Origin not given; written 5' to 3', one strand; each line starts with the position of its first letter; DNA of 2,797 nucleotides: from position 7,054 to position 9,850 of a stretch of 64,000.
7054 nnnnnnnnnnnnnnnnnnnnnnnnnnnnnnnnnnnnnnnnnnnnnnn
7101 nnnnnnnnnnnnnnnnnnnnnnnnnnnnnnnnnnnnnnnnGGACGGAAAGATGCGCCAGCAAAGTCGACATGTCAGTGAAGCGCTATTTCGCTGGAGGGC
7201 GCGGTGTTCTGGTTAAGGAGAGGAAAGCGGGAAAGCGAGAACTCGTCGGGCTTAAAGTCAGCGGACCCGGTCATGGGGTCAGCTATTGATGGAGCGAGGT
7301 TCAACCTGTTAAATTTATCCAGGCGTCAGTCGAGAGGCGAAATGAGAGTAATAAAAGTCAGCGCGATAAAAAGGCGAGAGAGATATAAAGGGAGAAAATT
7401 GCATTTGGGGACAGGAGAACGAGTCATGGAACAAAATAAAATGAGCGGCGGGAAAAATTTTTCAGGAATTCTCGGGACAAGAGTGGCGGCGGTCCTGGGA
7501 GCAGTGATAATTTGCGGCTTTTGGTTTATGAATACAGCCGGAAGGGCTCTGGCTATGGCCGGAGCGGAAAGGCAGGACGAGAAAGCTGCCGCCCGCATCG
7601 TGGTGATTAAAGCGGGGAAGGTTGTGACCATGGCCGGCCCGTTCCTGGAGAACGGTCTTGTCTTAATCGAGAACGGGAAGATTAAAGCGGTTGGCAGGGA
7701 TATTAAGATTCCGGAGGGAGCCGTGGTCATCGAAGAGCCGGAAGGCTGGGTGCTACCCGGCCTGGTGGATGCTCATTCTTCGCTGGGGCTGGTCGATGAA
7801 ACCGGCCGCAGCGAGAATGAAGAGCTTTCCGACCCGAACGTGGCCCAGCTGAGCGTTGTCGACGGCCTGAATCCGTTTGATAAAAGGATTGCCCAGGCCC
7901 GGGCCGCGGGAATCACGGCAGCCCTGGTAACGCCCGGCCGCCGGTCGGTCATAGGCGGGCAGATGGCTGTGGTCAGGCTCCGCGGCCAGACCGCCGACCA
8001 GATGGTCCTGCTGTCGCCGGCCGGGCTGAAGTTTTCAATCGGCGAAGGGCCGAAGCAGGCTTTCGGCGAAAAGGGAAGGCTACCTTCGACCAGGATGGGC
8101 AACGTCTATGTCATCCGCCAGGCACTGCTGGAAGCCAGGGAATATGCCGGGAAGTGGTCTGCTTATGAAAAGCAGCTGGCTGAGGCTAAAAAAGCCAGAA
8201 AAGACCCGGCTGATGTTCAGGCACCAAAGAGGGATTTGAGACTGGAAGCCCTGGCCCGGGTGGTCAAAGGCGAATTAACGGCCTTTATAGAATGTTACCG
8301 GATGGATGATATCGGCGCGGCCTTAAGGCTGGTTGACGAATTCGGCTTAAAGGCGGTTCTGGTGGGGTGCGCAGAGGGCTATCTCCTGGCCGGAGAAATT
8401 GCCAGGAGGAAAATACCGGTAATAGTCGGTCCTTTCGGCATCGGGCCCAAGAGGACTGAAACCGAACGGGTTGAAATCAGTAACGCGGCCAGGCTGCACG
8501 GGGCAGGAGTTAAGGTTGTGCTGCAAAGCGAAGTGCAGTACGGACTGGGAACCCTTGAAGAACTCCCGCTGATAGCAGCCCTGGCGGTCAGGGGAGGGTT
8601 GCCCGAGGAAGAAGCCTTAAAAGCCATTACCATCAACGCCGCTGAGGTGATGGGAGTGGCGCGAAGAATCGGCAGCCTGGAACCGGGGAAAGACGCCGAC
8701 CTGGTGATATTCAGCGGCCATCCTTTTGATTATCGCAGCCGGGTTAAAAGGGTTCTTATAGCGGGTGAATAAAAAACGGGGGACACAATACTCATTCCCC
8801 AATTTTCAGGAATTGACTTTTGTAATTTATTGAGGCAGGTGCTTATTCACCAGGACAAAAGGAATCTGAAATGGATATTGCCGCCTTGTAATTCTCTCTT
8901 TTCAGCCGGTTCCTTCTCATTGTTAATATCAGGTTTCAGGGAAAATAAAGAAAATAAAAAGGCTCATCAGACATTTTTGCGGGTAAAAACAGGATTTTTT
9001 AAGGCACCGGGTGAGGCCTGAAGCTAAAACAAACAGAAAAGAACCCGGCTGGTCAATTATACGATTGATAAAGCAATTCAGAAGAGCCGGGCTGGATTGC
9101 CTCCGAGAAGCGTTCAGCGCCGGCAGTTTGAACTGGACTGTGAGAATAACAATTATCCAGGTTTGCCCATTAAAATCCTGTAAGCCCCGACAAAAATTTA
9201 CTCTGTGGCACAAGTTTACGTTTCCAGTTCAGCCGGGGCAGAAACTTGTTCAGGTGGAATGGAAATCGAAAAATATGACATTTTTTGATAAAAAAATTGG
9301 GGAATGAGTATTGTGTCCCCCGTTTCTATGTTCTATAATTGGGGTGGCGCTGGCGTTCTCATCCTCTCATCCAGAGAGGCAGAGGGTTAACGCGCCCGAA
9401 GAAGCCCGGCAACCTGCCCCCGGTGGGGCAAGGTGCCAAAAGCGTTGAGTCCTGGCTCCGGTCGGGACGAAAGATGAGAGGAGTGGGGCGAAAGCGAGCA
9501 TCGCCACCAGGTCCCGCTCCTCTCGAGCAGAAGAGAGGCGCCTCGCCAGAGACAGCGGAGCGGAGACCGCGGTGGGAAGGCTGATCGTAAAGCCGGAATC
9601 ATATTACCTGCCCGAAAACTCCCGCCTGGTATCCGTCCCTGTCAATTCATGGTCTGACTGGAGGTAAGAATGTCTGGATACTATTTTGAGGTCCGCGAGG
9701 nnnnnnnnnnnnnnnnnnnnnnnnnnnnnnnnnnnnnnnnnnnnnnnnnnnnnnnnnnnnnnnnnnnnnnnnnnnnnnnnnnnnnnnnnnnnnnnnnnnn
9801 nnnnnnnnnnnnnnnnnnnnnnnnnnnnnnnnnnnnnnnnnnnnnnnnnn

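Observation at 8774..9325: About 550-bp AT-rich insert bounded by perfect 33-bp inverted repeats between the amidohydrolase stop and the SAM riboswitch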

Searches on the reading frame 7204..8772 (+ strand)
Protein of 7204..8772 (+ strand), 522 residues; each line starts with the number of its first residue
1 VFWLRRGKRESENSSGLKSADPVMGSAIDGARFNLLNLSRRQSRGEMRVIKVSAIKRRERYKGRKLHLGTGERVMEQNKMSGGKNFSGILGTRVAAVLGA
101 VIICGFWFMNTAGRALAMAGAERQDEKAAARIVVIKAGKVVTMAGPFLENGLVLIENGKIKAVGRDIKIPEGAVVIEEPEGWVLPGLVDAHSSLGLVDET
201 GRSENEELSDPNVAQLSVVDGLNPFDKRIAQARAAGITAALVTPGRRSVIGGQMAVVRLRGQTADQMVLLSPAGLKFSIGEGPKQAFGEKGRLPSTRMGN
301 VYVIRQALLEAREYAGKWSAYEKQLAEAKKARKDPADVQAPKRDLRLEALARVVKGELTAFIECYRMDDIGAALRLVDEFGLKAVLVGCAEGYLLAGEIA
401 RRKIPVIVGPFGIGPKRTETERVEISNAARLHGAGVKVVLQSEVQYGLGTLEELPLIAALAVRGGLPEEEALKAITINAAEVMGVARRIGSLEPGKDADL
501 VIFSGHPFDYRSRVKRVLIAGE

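Call 21: search_protein_families(library=pfam, proteins=[window:7204-8772:+], max_evalue=1)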
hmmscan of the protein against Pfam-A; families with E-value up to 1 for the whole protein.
window:7204-8772:+ (522 aa): 3 families
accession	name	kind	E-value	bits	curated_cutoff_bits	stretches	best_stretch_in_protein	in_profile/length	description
PF01979.26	Amidohydro_1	-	4.1e-16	59.6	25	1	386-521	192-342/345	Amidohydrolase family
PF07969.17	Amidohydro_3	-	2e-10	41.2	29.7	1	464-521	405-468/472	Amidohydrolase family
PF22039.1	HUTI_composite_bact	-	0.56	10.3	25.5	1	153-164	3-14/26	Imidazolonepropionase-like composite domain, bacteria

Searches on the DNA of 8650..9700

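Call 19: search_rna_families(source=window, start=8650, end=9700, threshold=evalue, max_evalue=10)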
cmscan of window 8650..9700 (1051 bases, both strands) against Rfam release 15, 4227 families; matches with E-value up to 10: 5.
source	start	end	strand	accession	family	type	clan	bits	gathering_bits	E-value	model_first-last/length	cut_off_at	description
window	9364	9480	+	RF00162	SAM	Cis-reg; riboswitch;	CL00012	58.9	44.4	7.4e-13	1-108/108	no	SAM riboswitch aptamer (S box leader)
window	9475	9528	+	RF03595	mir-3569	Gene; miRNA;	-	22.7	50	0.093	1-58/58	no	mir-3569 microRNA precursor family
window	8878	8959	+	RF01493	rli37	Gene; sRNA;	-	13.8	90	5.6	1-247/247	no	Listeria sRNA rli37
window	9410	9479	-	RF01844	SmY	Gene; snRNA; splicing;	-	13.5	39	4.4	1-80/80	no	SmY spliceosomal RNA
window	9279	9440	+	RF00457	IRES_mnt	Cis-reg; IRES;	-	10.7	100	5.6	1-203/203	no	Mnt IRES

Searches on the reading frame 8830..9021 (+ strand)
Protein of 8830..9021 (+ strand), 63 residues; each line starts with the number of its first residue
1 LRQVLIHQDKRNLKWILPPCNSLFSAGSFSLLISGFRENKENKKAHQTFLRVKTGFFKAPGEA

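Call 21: search_protein_families(library=pfam, proteins=[window:8830-9021:+], max_evalue=1)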
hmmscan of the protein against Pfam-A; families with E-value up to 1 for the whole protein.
window:8830-9021:+ (63 aa): 0 families

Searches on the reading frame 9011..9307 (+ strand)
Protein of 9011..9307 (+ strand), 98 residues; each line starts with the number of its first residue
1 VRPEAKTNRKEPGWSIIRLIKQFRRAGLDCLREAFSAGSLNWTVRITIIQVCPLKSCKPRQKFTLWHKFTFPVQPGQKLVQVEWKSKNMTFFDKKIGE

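Call 21: search_protein_families(library=pfam, proteins=[window:9011-9307:+], max_evalue=1)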
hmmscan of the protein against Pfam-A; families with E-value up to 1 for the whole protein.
window:9011-9307:+ (98 aa): 1 family
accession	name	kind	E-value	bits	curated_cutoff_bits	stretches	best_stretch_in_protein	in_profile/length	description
PF07682.17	SOR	-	0.044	13.1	25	1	39-92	205-258/300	Sulphur oxygenase reductase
